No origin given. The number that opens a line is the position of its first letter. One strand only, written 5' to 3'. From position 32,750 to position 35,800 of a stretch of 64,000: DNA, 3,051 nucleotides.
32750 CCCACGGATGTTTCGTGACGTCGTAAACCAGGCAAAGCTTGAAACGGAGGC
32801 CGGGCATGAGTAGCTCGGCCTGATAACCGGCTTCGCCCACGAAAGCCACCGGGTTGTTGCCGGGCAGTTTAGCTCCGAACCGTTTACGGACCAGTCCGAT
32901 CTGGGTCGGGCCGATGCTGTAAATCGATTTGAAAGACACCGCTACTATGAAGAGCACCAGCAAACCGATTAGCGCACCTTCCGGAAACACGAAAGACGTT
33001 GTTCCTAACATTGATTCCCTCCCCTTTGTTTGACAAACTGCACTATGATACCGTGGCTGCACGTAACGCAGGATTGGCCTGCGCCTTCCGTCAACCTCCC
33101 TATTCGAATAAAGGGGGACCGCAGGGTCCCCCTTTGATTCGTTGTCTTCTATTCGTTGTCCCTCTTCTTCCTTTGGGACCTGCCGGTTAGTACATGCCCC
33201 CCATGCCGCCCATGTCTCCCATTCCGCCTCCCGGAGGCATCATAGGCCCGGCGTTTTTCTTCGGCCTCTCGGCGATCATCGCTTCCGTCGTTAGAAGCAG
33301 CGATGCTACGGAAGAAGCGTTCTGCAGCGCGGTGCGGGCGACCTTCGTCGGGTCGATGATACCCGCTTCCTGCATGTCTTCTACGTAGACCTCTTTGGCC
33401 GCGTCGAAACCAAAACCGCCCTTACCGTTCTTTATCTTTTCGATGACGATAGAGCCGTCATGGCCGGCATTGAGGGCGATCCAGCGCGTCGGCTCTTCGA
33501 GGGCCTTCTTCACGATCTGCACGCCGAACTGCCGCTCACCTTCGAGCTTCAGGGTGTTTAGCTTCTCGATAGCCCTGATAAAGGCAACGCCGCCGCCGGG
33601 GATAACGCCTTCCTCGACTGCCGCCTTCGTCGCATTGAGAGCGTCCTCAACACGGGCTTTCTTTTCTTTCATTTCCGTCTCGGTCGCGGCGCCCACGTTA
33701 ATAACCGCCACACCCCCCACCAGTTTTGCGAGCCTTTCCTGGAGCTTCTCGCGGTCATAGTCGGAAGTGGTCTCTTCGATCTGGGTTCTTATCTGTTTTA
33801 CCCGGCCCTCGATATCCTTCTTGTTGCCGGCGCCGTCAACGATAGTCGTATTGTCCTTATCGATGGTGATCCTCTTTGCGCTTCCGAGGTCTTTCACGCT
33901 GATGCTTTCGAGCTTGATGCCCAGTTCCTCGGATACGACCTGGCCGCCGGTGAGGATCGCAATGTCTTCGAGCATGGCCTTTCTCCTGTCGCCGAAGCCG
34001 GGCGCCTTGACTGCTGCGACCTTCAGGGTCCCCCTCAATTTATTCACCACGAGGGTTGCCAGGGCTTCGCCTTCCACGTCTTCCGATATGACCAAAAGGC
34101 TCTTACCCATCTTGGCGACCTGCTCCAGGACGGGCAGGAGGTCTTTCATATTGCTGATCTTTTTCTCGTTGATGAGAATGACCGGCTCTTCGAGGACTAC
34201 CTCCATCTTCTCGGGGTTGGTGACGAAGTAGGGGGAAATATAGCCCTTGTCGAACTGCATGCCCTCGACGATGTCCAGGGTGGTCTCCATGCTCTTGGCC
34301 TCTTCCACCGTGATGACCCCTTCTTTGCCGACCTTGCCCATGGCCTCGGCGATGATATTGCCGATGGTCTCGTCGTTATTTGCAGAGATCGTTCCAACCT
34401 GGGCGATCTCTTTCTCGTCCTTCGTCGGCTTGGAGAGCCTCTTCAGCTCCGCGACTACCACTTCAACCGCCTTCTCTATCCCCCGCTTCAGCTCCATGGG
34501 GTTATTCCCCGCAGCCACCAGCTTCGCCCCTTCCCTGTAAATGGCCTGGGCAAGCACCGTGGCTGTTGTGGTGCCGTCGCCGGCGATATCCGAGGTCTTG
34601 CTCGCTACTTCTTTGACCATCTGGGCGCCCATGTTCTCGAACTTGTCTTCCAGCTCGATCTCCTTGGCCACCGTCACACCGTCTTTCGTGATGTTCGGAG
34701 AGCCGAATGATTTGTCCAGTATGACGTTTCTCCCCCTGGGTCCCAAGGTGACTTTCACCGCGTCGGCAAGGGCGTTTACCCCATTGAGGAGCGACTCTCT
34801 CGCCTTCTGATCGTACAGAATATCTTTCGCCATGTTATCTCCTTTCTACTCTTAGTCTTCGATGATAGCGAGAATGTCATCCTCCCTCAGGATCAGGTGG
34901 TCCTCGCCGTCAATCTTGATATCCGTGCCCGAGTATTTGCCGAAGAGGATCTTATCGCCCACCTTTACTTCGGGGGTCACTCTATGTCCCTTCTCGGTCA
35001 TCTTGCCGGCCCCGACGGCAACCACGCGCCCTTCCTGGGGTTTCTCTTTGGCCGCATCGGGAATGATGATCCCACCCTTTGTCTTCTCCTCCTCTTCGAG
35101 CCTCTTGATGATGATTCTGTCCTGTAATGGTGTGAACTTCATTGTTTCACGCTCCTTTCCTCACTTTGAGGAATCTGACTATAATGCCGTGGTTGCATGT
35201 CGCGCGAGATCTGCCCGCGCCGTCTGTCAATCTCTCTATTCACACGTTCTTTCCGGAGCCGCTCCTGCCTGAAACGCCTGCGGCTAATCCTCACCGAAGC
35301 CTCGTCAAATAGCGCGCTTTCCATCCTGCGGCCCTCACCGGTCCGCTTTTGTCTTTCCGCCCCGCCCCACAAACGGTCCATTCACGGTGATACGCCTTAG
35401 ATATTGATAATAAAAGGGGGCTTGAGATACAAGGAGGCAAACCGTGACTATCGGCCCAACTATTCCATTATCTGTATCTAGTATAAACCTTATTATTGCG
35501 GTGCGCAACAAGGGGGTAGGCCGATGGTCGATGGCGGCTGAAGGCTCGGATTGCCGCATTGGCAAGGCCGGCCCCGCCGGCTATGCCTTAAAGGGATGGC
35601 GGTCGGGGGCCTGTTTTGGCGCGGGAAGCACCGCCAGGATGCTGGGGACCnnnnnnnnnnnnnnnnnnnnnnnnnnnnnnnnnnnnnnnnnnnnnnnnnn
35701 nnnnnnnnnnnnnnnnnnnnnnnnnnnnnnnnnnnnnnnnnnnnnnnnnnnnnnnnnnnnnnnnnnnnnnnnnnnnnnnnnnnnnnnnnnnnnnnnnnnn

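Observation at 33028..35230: Shared ~65-nt leader element upstream of the flotillin-like gene and groES, no CIRCE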

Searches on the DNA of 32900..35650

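Call 34: search_rna_families(source=window, start=32900, end=35650, threshold=evalue, max_evalue=10)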
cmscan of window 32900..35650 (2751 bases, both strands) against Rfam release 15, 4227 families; matches with E-value up to 10: 6.
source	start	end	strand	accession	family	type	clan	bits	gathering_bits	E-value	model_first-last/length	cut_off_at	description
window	34209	34271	+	RF03183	MIR5516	Gene; miRNA;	-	20.4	93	0.83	1-69/69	no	MIR5516 microRNA precursor family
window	33102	33169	+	RF01808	MicX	Gene; sRNA;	-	16.9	75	1.3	1-194/194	no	MicX Vibrio cholerae sRNA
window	33973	34028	-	RF03012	Mu-gpT-DE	Gene; sRNA;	-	16.7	49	1.8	1-53/53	no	Mu-gpT-DE RNA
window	35059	35088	+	RF00276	SNORD52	Gene; snRNA; snoRNA; CD-box;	CL00063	16.1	45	6.3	1-67/67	no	Small nucleolar RNA SNORD52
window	34940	35099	-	RF02357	RNaseP-T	Gene; ribozyme;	CL00002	15.1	60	2.9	1-208/208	no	RNaseP truncated form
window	33045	33148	-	RF01808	MicX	Gene; sRNA;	-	14.9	75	4.5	1-194/194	no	MicX Vibrio cholerae sRNA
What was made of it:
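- On Known structured RNA family (Rfam, including ROSE and FourU thermometers): No relevant hit at E up to 10 in 32900-35650 (call 34).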
